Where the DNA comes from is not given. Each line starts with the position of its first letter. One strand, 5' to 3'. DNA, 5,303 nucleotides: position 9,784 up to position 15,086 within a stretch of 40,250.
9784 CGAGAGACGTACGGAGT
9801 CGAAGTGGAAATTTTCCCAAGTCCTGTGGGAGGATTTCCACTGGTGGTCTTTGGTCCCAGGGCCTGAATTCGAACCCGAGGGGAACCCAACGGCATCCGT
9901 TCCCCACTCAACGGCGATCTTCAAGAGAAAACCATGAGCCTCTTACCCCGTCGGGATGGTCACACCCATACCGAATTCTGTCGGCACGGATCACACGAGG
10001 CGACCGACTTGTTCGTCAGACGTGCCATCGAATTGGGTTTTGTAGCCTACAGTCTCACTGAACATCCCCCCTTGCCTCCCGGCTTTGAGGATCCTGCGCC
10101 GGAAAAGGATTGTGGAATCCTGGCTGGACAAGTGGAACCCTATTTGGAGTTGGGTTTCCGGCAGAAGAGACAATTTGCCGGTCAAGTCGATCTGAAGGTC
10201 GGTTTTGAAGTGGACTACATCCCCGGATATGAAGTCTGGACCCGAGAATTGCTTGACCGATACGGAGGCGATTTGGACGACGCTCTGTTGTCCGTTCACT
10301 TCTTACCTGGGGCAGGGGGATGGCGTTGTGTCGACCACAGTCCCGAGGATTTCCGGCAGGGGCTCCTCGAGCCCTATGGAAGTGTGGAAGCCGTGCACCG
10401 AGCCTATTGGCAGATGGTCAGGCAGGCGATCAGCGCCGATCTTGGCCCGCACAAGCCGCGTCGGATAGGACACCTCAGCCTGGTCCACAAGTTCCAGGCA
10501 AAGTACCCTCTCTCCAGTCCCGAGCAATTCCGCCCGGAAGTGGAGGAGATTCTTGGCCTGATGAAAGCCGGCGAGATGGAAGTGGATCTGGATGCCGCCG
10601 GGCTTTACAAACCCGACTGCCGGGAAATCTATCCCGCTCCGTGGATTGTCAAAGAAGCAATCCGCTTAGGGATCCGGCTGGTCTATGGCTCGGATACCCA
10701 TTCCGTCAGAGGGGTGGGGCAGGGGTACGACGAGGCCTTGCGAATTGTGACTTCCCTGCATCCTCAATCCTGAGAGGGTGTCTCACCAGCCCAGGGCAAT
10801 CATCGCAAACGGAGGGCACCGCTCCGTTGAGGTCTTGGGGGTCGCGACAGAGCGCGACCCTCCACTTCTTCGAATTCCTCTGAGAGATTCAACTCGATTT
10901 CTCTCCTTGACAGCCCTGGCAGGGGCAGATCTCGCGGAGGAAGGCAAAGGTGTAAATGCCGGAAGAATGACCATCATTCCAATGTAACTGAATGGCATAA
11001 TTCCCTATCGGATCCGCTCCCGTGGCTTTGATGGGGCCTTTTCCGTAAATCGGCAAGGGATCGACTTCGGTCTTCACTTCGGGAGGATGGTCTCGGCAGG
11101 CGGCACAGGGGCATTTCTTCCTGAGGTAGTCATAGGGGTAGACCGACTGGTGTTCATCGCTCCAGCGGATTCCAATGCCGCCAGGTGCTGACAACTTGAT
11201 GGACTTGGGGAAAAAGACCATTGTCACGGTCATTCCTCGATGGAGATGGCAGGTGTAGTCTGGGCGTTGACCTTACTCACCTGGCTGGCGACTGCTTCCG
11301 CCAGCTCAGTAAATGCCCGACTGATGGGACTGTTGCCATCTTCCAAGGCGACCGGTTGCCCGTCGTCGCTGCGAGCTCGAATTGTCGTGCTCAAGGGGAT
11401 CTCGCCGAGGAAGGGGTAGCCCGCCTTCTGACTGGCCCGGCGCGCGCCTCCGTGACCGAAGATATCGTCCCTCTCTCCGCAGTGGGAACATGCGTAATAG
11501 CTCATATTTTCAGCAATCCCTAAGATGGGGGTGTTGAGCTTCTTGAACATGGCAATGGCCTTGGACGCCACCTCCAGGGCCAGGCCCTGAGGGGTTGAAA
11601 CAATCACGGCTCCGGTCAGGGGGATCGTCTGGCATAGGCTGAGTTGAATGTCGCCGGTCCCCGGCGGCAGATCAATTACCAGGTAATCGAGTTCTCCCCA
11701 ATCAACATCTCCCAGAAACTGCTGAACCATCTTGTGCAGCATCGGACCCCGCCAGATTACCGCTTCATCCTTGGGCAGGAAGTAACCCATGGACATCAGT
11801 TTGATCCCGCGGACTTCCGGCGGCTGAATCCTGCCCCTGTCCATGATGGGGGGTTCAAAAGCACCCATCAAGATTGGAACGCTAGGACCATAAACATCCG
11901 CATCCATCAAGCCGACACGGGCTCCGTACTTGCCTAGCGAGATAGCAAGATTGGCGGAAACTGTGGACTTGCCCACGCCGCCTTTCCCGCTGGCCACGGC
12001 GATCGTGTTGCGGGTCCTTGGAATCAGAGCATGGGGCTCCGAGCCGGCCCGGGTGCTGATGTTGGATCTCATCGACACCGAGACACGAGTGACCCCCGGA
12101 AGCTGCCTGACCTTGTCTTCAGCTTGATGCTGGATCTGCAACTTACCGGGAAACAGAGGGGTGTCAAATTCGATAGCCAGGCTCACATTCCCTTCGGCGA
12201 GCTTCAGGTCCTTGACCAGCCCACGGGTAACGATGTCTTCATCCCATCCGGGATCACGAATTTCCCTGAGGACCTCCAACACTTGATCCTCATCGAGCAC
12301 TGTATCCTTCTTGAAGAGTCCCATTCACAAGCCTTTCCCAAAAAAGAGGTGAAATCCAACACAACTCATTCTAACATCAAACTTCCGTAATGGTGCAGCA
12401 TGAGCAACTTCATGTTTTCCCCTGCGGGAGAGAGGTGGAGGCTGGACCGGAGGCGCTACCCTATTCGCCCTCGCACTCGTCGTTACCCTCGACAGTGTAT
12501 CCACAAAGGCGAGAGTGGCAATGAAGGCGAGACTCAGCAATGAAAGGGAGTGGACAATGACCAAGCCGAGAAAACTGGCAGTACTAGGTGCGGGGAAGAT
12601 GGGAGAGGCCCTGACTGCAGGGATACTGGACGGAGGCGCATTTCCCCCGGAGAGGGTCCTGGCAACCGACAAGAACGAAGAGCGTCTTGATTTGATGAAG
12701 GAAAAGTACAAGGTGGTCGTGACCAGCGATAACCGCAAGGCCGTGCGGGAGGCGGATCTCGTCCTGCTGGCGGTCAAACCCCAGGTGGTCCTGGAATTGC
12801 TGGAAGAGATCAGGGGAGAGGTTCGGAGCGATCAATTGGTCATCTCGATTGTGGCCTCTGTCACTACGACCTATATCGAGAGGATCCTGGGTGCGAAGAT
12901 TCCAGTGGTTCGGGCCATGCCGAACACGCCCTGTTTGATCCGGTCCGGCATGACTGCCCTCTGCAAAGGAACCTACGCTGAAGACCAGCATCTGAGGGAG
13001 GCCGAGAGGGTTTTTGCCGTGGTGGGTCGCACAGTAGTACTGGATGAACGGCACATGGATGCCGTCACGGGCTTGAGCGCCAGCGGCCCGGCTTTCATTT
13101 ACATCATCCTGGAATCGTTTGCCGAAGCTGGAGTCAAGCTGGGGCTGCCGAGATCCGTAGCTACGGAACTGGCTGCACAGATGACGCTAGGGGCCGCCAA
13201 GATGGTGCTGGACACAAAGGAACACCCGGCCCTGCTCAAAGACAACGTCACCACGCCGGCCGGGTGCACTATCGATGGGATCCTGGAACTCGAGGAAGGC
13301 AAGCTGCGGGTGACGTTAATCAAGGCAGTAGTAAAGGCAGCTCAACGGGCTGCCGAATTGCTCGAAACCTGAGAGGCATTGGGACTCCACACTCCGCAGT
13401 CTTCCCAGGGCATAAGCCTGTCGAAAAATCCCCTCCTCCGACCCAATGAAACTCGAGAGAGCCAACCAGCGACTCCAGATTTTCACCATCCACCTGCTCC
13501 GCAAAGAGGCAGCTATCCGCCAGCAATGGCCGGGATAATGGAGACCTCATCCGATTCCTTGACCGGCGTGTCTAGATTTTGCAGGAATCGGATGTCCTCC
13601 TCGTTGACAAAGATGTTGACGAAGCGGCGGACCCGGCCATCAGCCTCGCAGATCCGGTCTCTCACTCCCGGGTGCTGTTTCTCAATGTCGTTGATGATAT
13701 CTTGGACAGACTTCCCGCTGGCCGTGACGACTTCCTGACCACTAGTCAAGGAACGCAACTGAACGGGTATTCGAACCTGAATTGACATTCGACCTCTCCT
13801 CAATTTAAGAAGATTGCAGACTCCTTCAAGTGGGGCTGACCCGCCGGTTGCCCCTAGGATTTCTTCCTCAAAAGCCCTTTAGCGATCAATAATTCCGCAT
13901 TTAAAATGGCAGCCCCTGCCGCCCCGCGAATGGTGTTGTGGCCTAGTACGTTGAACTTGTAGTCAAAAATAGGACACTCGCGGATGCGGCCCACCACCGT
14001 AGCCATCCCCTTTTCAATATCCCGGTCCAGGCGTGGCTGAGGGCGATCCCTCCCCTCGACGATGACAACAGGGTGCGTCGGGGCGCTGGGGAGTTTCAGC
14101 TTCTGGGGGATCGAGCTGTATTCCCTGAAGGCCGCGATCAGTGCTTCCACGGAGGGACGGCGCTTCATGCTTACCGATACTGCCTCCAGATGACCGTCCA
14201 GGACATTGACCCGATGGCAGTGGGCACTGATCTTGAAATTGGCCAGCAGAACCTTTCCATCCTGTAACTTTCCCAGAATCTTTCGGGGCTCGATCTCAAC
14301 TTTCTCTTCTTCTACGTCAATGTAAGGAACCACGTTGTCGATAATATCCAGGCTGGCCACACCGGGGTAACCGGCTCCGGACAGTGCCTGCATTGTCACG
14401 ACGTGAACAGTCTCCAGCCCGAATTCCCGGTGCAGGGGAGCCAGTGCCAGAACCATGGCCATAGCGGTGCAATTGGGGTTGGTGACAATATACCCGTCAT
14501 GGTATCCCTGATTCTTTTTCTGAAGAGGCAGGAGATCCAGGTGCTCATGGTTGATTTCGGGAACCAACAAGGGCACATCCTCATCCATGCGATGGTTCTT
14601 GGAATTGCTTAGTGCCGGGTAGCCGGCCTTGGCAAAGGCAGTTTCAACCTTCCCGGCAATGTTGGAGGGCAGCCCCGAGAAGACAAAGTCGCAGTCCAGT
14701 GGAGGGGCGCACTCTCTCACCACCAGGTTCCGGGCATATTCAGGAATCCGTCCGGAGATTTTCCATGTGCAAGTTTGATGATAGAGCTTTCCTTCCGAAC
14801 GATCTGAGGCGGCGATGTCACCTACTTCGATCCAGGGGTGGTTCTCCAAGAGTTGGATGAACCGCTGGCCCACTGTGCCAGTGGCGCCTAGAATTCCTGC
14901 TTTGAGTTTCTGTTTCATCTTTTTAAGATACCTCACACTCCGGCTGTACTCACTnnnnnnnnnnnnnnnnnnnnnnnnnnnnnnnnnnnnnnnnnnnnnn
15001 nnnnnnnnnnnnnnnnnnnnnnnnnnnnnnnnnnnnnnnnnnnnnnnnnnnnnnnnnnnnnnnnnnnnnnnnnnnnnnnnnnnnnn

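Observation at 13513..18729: SAM-repressed five-gene operon that looks like a protein-thiocarboxylate-dependent homocysteine synthesis module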

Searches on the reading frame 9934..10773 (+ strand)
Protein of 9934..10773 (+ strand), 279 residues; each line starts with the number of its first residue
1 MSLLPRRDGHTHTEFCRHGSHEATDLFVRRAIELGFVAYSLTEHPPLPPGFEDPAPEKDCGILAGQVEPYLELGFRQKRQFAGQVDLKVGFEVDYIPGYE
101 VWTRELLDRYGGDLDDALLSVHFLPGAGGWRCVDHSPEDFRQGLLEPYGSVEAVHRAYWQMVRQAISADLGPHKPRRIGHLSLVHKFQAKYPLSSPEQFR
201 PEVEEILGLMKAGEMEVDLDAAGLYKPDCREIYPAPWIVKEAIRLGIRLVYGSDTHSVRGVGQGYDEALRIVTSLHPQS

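Call 27: search_protein_families(library=pfam, proteins=[window:9934-10773:+], max_evalue=0.0001)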
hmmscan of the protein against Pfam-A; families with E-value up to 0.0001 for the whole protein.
window:9934-10773:+ (279 aa): 1 family
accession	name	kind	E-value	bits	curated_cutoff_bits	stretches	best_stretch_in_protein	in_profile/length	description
PF02811.25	PHP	-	1.1e-11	45.8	26.4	1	8-219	1-161/164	PHP domain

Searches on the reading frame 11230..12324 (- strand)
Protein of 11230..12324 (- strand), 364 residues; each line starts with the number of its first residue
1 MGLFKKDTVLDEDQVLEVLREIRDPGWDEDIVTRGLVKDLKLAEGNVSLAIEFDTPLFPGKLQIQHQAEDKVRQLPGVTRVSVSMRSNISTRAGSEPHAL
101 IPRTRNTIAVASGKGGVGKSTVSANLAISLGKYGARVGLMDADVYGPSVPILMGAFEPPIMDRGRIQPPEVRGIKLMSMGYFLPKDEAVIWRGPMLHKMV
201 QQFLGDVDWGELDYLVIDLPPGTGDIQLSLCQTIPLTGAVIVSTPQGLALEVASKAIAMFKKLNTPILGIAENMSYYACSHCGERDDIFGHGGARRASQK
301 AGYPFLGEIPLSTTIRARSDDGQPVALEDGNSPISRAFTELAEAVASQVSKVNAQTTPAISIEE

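Call 27: search_protein_families(library=pfam, proteins=[window:11230-12324:-], max_evalue=0.0001)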
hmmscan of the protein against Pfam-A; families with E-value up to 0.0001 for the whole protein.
window:11230-12324:- (364 aa): 7 families
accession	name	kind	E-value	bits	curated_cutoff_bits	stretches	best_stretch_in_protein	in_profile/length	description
PF10609.15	ParA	-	3.3e-99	331.7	27.1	1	105-345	3-245/246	NUBPL iron-transfer P-loop NTPase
PF01883.24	FeS_assembly_P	-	1.7e-15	57.4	23.5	1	12-83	1-73/73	Iron-sulfur cluster assembly protein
PF01656.29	CbiA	-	9.3e-13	48.7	25.4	1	108-325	1-125/125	CobQ/CobB/MinD/ParA nucleotide binding domain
PF13614.12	AAA_31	-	1.7e-09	38.3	27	1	107-144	3-40/177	AAA domain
PF00142.24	Fer4_NifH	-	3.5e-07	30.4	25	0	112-156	6-50/271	4Fe-4S iron sulfur cluster binding proteins, NifH/frxC family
PF09140.17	MipZ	-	1.9e-05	24.6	20.7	1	107-145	2-40/262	ATPase MipZ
PF02374.21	ArsA_ATPase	-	2e-05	24.4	24.3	1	110-140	5-35/305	Anion-transporting ATPase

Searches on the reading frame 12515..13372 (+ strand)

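Call 28: search_protein_families(library=pfam, proteins=[window:12515-13372:+], max_evalue=0.0001)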
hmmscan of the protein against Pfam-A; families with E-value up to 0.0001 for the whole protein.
window:12515-13372:+ (285 aa): 5 families
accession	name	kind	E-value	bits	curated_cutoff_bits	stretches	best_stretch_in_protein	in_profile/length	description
PF14748.11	P5CR_dimer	-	1.7e-38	131.6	25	1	178-282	1-105/105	Pyrroline-5-carboxylate reductase dimerisation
PF03807.23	F420_oxidored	-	9.5e-21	74.6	21.6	1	20-114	1-93/94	NADP oxidoreductase coenzyme F420-dependent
PF02153.23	PDH_N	-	1.5e-05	25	26.5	1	47-122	13-87/154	Prephenate dehydrogenase, nucleotide-binding domain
PF01210.29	NAD_Gly3P_dh_N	-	2.1e-05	25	23.1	0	21-113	2-103/158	NAD-dependent glycerol-3-phosphate dehydrogenase N-terminus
PF03446.21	NAD_binding_2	-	4.3e-05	24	21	1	20-115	1-95/161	NAD binding domain of 6-phosphogluconate dehydrogenase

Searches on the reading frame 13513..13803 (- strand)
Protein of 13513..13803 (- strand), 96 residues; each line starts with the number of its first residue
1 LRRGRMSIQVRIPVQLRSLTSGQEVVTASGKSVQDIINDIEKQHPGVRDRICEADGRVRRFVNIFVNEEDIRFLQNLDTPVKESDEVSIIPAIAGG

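Call 3: search_protein_families(library=pfam, proteins=[window:13513-13803:-], max_evalue=0.01)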
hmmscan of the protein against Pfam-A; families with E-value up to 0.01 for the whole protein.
window:13513-13803:- (96 aa): 2 families
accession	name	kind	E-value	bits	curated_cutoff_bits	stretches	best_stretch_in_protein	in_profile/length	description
PF02597.26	ThiS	-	2.2e-17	63.8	22.5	1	10-96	1-76/76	ThiS family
PF09138.17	Urm1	-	0.00062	20.5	21.8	1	30-96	30-96/96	Urm1 (Ubiquitin related modifier)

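Call 4: search_protein_families(library=ncbifam, proteins=[window:13513-13803:-], max_evalue=0.01)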
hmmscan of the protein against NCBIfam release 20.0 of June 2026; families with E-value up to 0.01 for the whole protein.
window:13513-13803:- (96 aa): 4 families
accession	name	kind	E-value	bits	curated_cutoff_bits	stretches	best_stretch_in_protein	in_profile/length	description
NF041918.1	SAMP1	equivalog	4.8e-17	62.3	60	1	9-96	2-91/91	ubiquitin-like small modifier protein 1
TIGR01687.1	moaD_arch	subfamily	2.3e-13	50.5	49.5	1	8-96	1-88/88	MoaD family protein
NF053661.1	Urm1_like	equivalog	1.7e-07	31.3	70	1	20-96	11-79/79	Urm1-like protein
TIGR01682.1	moaD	equivalog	0.0013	19.6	66.15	1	37-96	33-80/80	molybdopterin converting factor subunit 1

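Call 61: search_solved_structures(query=window:13513-13788:-, max_evalue=0.01)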
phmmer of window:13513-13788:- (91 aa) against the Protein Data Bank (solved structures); distinct sequences matched with E-value up to 0.01: 7.
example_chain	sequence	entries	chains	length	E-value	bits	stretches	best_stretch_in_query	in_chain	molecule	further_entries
4n6e_B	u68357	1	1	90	3.1e-21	78.5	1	1-91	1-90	ThiS/MoaD family protein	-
3dwg_C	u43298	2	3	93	2.1e-20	75.8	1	1-91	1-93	9.5 kDa culture filtrate antigen cfp10A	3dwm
1v8c_A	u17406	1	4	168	3.3e-08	37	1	10-91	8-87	MoaD related protein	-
2l52_A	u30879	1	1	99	1.2e-07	35.2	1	3-91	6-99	METHANOSARCINA ACETIVORANS SAMP1 HOMOLOG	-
2m19_A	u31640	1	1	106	6.9e-07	32.8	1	25-91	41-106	Molybdopterin converting factor subunit 1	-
2g1e_A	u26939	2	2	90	0.00028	24.5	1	4-91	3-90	hypothetical protein Ta0895 | Putative uncharacterized protein Ta0895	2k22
1vjk_A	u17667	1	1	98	0.0024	21.5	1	9-91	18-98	molybdopterin converting factor, subunit 1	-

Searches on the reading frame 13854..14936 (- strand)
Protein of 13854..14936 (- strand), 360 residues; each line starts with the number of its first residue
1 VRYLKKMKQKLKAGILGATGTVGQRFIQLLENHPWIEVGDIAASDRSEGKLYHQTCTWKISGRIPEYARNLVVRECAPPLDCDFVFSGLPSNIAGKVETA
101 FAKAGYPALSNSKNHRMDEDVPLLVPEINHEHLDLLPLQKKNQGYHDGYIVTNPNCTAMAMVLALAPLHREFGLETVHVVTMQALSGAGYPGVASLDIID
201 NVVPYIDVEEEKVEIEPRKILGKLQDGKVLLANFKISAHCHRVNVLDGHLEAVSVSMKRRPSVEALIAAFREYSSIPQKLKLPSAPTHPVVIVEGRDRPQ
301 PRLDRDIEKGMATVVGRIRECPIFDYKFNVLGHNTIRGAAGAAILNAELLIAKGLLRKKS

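Call 3: search_protein_families(library=pfam, proteins=[window:13854-14936:-], max_evalue=0.01)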
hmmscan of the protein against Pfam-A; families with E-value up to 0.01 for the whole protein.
window:13854-14936:- (360 aa): 2 families
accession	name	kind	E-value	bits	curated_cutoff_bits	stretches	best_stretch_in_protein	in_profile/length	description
PF02774.23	Semialdhyde_dhC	-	2.7e-36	125.9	26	1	165-336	1-183/184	Semialdehyde dehydrogenase, dimerisation domain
PF01118.30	Semialdhyde_dh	-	5.1e-29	101.6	26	1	12-134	1-119/121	Semialdehyde dehydrogenase, NAD binding domain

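Call 4: search_protein_families(library=ncbifam, proteins=[window:13854-14936:-], max_evalue=0.01)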
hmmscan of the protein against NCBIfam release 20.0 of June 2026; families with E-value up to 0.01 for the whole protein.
window:13854-14936:- (360 aa): 11 families
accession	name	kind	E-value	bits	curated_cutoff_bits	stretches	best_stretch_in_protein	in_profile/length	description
NF006416.0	PRK08664.1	subfamily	7.6e-145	482.5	232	1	9-356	2-349/350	aspartate-semialdehyde dehydrogenase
TIGR00978.1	asd_EA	equivalog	1.2e-134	448.7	301.2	1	11-350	1-340/342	aspartate-semialdehyde dehydrogenase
NF011456.0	PRK14874.1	equivalog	2.9e-39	135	223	2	8-196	2-171/346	aspartate-semialdehyde dehydrogenase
TIGR01296.1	asd_B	equivalog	3.5e-34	118.4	324.2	2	14-196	3-167/339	aspartate-semialdehyde dehydrogenase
NF005229.0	PRK06728.1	equivalog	1.2e-26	93.4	628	2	12-196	7-172/347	aspartate-semialdehyde dehydrogenase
TIGR01850.1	argC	equivalog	1.1e-16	61.1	233.6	1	12-273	2-265/345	N-acetyl-gamma-glutamyl-phosphate reductase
NF004224.0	PRK05671.1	equivalog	1.3e-10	41.2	284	1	7-196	1-171/336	aspartate-semialdehyde dehydrogenase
NF005957.0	PRK08040.1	equivalog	5.6e-10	39.2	273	1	12-195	6-171/336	aspartate-semialdehyde dehydrogenase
NF005144.0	PRK06598.1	subfamily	1.3e-07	31.1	198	1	114-190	100-169/369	aspartate-semialdehyde dehydrogenase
TIGR01534.1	GAPDH-I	equivalog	8.1e-05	22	367.2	0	117-185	126-184/330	type I glyceraldehyde-3-phosphate dehydrogenase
TIGR01745.1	asd_gamma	equivalog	0.0018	17.3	402.9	0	114-192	99-170/366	aspartate-semialdehyde dehydrogenase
